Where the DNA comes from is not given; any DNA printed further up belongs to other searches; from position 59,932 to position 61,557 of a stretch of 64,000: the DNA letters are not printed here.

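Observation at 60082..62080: Copper-chaperone operon (Sco1 then PCu(A)C) whose PCu(A)C ORF runs without a stop codon into a complete phosphatidylserine decarboxylase gene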

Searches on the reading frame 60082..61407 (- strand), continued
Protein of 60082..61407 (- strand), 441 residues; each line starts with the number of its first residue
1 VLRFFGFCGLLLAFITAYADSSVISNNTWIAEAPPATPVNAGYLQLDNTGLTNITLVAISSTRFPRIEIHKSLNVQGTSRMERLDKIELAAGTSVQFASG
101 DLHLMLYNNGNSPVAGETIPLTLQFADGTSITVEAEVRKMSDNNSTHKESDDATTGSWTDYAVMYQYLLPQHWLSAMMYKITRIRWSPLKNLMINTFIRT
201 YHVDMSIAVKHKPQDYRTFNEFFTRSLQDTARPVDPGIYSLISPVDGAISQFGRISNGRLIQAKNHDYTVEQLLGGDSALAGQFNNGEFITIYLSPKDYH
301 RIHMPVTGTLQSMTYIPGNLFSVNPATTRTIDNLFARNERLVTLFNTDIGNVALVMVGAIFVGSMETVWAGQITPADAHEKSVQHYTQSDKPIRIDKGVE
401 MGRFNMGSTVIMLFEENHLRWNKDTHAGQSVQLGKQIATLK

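Call 26: list_cluster_members(proteins=[P0001, P0003, P0023, P0025, P0022, P0027])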
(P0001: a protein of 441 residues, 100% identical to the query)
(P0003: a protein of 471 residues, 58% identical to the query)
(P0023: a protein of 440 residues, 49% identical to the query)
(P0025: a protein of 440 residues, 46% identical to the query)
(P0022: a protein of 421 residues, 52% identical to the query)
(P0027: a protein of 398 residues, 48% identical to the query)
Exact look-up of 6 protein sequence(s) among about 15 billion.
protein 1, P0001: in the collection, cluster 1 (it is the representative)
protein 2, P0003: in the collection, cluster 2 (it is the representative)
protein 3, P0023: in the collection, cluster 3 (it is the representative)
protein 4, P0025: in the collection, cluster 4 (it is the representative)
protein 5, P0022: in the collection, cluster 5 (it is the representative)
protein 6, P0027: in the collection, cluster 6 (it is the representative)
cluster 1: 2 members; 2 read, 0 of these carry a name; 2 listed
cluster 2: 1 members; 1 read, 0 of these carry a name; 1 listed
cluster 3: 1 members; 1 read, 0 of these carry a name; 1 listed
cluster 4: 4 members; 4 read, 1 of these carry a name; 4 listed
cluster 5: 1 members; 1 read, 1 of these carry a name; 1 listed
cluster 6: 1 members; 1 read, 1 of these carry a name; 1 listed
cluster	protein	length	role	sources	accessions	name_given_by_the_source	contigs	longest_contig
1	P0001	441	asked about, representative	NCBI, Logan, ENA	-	-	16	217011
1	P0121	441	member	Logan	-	-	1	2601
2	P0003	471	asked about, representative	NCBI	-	-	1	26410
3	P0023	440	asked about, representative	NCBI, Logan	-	-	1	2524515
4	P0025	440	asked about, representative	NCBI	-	-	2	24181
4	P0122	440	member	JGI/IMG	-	phosphatidylserine decarboxylase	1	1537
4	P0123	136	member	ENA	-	-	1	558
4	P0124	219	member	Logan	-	-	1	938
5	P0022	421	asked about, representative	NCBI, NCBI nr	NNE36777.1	MAG: phosphatidylserine decarboxylase, partial [Gammaproteobacteria bacterium] | phosphatidylserine decarboxylase [Gammaproteobacteria bacterium]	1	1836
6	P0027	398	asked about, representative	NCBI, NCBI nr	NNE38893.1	MAG: phosphatidylserine decarboxylase, partial [Gammaproteobacteria bacterium] | phosphatidylserine decarboxylase [Gammaproteobacteria bacterium]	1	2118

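Call 30: find_encoding_contigs(protein=P0030, flank=2500, max_places=1)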
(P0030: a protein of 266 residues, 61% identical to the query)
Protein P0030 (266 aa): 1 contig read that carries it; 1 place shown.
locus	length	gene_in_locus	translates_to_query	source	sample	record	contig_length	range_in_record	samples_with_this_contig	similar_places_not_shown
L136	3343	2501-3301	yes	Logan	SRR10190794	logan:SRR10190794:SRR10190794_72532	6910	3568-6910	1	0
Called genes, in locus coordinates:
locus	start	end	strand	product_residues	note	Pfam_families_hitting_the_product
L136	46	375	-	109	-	PF03334:PhaG_MnhG_YufB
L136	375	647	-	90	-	PF04066:MrpF_PhaF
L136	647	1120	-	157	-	PF01899:MNHE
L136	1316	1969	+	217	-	PF00578:AhpC-TSA (weak), PF02630:SCO1-SenC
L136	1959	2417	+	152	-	PF04314:LpqE-like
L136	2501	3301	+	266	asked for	PF02666:PS_Dcarbxylase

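Call 31: find_encoding_contigs(protein=P0031, flank=2500, max_places=1)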
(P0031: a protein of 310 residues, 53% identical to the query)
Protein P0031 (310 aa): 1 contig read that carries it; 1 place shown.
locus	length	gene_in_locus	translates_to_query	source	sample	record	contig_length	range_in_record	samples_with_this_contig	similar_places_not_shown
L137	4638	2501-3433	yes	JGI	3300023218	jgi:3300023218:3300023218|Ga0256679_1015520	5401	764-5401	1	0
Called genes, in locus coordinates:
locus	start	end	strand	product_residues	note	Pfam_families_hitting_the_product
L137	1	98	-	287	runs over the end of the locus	?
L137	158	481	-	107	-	PF03334:PhaG_MnhG_YufB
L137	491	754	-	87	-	PF04066:MrpF_PhaF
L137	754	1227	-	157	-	PF01899:MNHE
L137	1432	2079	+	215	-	PF00578:AhpC-TSA (faint), PF02630:SCO1-SenC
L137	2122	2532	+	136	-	PF04314:LpqE-like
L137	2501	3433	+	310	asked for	PF27523:PSD, PF02666:PS_Dcarbxylase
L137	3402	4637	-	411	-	PF00361:Proton_antipo_M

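Call 32: find_encoding_contigs(protein=P0107, flank=2500, max_places=1)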
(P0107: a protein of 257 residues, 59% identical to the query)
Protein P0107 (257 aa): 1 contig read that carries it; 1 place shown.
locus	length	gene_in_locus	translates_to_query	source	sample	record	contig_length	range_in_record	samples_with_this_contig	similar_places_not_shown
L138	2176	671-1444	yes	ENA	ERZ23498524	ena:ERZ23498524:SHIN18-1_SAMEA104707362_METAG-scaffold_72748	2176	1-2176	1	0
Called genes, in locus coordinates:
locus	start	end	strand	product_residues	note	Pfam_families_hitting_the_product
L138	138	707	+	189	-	-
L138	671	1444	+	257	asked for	PF02666:PS_Dcarbxylase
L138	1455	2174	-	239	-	?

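Call 33: predict_structure(alignment_id=A1)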
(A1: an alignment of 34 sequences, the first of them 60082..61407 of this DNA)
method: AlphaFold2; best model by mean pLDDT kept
length: 441 residues; sequences in the alignment: 34
mean_pLDDT: 82.0   pTM: 0.64
mean pLDDT of the five models: 82.0, 81.3, 81.0, 76.9, 75.0
residues with pLDDT >= 90: 186; 70-90: 163; 50-70: 59; < 50: 33
segments of 3 or more residues with pLDDT < 50: 13-16, 74-79, 142-162
pLDDT, mean of each block of 10 residues (from residue 1): 62 52 87 76 90 92 91 50 86 80 82 89 93 88 32 34 61 83 92 92 90 93 88 92 92 89 70 94 95 78 94 91 72 86 95 92 80 75 83 91 82 95 86 94 91
secondary structure, 60 per line:
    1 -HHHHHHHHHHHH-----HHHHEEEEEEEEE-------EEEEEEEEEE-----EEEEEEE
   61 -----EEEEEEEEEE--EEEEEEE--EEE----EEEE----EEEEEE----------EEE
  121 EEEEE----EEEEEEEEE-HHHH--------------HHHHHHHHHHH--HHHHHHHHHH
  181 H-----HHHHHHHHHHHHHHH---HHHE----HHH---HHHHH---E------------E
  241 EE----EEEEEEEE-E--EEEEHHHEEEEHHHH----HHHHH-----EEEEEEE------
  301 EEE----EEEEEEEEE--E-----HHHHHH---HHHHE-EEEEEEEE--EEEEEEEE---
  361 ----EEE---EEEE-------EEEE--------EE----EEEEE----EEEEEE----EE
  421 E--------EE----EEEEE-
elements in order: H2-13 H19-22 E23-31 E39-48 E54-60 E66-75 E78-84 E87-89 E94-97 E102-107 E118-125 E130-138 H140-143 H158-168 H171-181 H187-201 H219-223 E240-242 E247-254 E259-262 E266-269 H270-273 H278-282 E288-294 E301-303 E308-316 H325-330 H334-337 E340-347 E350-357 E365-367 E371-374 E382-385 E400-404 E409-414 E419-421 E436-440

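Call 35: search_solved_structures(query=window:60082-61407:-, show_alignments=3, max_evalue=0.001)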
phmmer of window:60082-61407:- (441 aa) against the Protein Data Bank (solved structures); distinct sequences matched with E-value up to 0.001: 9.
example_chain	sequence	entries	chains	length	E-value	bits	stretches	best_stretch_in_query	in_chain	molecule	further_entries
6l06_A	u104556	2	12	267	1.7e-71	244.5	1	147-407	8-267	Phosphatidylserine decarboxylase beta chain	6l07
7cnw_A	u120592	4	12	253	5.1e-71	243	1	161-407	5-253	Phosphatidylserine decarboxylase beta chain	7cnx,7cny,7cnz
8zia_I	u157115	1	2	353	4.1e-08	35.7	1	210-328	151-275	L-tryptophan decarboxylase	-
8x4q_A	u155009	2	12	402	6.4e-08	35.1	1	210-328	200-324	L-tryptophan decarboxylase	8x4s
9yah_A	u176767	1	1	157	2.5e-06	29.9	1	20-139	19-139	Copper chaperone PCu(A)C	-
3zja_A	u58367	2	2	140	3.6e-06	29.3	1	33-141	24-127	SL3965 | SCO3965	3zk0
9rf0_A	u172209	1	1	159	0.00012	24.3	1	19-137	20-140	Copper chaperone PCu(A)C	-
9rez_A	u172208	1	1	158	0.00028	23.1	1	25-137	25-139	Copper chaperone PCu(A)C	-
2k6w_A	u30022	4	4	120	0.00058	22.1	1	29-134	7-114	Putative uncharacterized protein TTHA1943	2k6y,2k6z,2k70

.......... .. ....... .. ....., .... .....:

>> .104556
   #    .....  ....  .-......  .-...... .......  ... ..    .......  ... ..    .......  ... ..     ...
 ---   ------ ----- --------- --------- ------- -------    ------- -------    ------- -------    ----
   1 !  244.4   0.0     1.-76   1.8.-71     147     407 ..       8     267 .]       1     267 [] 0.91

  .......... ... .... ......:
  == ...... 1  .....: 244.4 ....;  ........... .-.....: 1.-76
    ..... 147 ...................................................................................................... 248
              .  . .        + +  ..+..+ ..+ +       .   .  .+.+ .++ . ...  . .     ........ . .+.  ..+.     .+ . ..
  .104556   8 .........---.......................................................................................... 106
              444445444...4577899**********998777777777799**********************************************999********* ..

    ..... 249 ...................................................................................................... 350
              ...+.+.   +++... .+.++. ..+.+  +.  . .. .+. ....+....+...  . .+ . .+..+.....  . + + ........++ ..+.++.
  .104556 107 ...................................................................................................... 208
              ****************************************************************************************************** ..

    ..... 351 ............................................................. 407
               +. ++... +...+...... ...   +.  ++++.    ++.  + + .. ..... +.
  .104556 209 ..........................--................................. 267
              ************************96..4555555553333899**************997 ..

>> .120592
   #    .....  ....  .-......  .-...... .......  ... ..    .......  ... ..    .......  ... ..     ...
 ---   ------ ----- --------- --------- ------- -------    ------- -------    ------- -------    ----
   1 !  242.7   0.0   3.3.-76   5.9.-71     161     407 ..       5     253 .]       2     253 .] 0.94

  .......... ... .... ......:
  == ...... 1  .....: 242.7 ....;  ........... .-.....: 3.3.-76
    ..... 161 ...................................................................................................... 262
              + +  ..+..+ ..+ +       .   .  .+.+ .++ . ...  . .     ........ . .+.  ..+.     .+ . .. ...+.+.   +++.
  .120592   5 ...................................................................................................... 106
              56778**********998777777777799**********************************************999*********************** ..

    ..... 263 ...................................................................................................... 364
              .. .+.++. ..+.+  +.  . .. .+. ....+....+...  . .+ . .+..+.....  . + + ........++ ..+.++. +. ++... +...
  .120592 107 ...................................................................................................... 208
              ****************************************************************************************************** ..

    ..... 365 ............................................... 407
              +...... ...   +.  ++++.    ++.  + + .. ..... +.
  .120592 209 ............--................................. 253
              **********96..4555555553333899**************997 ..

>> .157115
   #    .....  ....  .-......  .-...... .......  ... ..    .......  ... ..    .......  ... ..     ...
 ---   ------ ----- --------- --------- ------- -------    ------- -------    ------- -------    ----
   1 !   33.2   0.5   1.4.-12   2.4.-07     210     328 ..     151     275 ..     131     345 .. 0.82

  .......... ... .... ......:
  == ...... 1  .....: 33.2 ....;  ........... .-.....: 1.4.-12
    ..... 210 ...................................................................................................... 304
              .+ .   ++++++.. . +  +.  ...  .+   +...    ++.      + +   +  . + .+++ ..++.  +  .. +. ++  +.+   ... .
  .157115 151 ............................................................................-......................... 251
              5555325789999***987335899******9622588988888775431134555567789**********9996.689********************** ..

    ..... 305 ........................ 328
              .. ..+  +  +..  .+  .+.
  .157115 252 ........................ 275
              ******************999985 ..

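Call 60: search_protein_representatives(protein=window:60082-61407:-)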
Query: 441 residues. Proteins with E-value up to 0.001 (for the whole library): 16132; up to 1e-10: 5905; up to 1e-30: 1274. The best 150 are listed.
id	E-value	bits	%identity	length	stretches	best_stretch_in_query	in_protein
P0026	6.0e-117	407.5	48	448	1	5-438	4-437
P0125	6.3e-110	384.3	50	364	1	7-351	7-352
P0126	4.0e-88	312.5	53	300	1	166-441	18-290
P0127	4.9e-88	312.2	50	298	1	154-440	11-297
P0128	1.6e-86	307.2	50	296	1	153-438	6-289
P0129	2.4e-84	300.1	49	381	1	149-437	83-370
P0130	2.7e-84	299.9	49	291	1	162-438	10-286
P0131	8.0e-84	298.4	52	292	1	165-440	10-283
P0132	6.3e-83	295.4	51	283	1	165-438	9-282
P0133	8.2e-82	291.7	51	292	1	164-440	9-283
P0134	2.0e-81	290.5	49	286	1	164-440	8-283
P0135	4.3e-81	289.4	53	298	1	165-437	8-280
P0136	7.2e-81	288.6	50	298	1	157-440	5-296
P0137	7.1e-80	285.4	49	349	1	165-438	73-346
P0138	8.8e-79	281.7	48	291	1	163-439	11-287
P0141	3.1e-77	276.6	45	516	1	112-439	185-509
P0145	4.8e-76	272.7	48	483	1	163-438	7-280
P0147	1.9e-75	270.7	49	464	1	145-437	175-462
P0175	1.4e-70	254.7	47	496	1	166-438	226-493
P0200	1.6e-67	244.7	46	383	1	175-435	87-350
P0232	6.0e-64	232.9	43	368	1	164-437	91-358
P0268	6.7e-62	226.2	43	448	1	167-437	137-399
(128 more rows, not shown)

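Call 61: search_protein_families(library=pfam, proteins=[P0141, P0147, P0175, P0268, P0129, P0137, P0125, P0145, P0200, P0232], max_evalue=0.001)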
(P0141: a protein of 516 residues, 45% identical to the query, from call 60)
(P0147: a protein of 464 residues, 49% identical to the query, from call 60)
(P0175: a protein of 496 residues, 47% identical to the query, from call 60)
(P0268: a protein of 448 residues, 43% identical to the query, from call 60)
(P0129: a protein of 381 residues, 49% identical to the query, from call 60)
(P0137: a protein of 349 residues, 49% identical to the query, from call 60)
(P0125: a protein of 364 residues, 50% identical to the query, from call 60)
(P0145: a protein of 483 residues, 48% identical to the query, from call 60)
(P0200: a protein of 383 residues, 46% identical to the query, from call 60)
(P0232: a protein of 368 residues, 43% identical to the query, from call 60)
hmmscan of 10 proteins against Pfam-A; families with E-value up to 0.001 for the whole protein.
P0141 (516 aa): 3 families
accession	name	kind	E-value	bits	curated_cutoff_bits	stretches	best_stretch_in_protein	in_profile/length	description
PF02666.20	PS_Dcarbxylase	-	2.2e-62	210.7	22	1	290-509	1-198/198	Phosphatidylserine decarboxylase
PF02630.20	SCO1-SenC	-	3.3e-33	114.9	22.8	1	59-186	5-133/134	SCO1/SenC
PF00578.27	AhpC-TSA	-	0.00065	20.1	26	0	57-130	7-77/124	AhpC/TSA family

P0147 (464 aa): 1 family
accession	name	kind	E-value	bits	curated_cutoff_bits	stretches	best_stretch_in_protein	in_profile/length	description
PF02666.20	PS_Dcarbxylase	-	8.6e-55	185.9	22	1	249-463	1-197/198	Phosphatidylserine decarboxylase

P0175 (496 aa): 2 families
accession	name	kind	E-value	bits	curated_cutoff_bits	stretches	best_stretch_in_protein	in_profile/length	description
PF02666.20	PS_Dcarbxylase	-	1.8e-59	201.2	22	1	279-493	1-197/198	Phosphatidylserine decarboxylase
PF02630.20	SCO1-SenC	-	3e-26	92.4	22.8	1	43-182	3-133/134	SCO1/SenC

P0268 (448 aa): 1 family
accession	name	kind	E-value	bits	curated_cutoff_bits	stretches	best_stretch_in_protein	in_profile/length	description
PF02666.20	PS_Dcarbxylase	-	3.2e-56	190.6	22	1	188-400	1-197/198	Phosphatidylserine decarboxylase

P0129 (381 aa): 1 family
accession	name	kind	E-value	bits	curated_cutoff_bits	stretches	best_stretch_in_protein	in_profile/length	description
PF02666.20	PS_Dcarbxylase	-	2e-66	223.9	22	1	151-372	1-198/198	Phosphatidylserine decarboxylase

P0137 (349 aa): 1 family
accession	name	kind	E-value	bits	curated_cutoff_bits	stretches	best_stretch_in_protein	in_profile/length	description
PF02666.20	PS_Dcarbxylase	-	6.4e-61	205.9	22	1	127-346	1-197/198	Phosphatidylserine decarboxylase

P0125 (364 aa): 2 families
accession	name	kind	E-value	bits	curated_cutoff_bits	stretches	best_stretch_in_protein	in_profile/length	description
PF02666.20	PS_Dcarbxylase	-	2.9e-45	154.8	22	1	220-351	1-130/198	Phosphatidylserine decarboxylase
PF04314.18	PCuAC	-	2.8e-28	98.4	29.4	1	25-131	1-107/109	Copper chaperone PCu(A)C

P0145 (483 aa): 2 families
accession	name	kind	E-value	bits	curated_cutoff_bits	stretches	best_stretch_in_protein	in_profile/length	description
PF02666.20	PS_Dcarbxylase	-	4.4e-62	209.7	22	1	63-280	1-197/198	Phosphatidylserine decarboxylase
PF01035.26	DNA_binding_1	-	7.8e-26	90.2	27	1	392-477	1-80/81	6-O-methylguanine DNA methyltransferase, DNA binding domain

P0200 (383 aa): 1 family
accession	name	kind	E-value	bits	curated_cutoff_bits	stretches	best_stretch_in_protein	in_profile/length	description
PF02666.20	PS_Dcarbxylase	-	2.9e-63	213.6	22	1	131-353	1-197/198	Phosphatidylserine decarboxylase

P0232 (368 aa): 1 family
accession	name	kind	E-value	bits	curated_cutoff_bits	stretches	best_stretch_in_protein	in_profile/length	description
PF02666.20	PS_Dcarbxylase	-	1.2e-55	188.7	22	1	145-359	1-197/198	Phosphatidylserine decarboxylase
